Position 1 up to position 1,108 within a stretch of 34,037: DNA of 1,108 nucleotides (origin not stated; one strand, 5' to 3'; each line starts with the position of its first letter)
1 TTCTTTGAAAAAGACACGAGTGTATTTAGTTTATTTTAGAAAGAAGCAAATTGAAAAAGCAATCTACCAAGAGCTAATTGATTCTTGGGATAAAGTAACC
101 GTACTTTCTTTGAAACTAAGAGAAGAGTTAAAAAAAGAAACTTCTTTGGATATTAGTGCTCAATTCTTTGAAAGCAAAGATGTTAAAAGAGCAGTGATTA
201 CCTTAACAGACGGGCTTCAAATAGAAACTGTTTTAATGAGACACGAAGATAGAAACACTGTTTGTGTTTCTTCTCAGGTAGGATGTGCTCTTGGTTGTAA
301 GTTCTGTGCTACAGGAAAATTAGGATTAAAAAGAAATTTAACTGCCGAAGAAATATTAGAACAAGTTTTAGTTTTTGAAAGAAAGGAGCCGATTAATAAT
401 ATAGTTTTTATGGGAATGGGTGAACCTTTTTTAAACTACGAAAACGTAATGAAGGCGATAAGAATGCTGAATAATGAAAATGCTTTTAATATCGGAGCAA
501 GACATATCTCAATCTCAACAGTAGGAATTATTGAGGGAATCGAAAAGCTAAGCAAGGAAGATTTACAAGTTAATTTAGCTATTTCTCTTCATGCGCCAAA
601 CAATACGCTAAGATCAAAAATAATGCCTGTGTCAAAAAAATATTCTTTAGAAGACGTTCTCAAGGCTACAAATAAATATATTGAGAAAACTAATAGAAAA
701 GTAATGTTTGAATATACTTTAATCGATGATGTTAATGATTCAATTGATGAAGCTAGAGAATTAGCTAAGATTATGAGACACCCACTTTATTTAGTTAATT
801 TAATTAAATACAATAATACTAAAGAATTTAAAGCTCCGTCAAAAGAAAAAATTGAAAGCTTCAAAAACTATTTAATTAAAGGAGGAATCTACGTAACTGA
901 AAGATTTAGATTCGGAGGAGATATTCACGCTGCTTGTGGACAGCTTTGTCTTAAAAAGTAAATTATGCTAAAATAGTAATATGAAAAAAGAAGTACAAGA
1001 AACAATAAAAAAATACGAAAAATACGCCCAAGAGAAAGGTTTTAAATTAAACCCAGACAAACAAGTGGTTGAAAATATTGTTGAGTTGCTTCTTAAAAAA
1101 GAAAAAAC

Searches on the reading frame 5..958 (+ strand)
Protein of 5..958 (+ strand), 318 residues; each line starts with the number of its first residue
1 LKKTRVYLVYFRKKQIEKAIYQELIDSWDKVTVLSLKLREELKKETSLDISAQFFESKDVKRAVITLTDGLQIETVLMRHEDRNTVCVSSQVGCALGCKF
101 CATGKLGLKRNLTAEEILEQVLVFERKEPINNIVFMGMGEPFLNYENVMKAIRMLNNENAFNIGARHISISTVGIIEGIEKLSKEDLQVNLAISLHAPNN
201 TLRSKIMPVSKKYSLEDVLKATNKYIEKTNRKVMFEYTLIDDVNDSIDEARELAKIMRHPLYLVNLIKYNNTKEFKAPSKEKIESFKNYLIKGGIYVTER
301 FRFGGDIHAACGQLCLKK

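Call 41: search_protein_families(library=pfam, proteins=[window:5-958:+], max_evalue=0.001)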
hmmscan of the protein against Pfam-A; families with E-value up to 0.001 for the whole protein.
window:5-958:+ (318 aa): 3 families
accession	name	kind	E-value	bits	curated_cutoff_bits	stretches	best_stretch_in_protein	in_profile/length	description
PF04055.27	Radical_SAM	-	1.7e-21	77.5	29.5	1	89-253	2-165/166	Radical SAM superfamily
PF21016.3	RlmN_N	-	0.00027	21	24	1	11-46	23-58/60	Ribosomal RNA large subunit methyltransferase N-terminal domain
PF13353.11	Fer4_12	-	0.00083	20.1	22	0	91-181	12-99/137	4Fe-4S single cluster domain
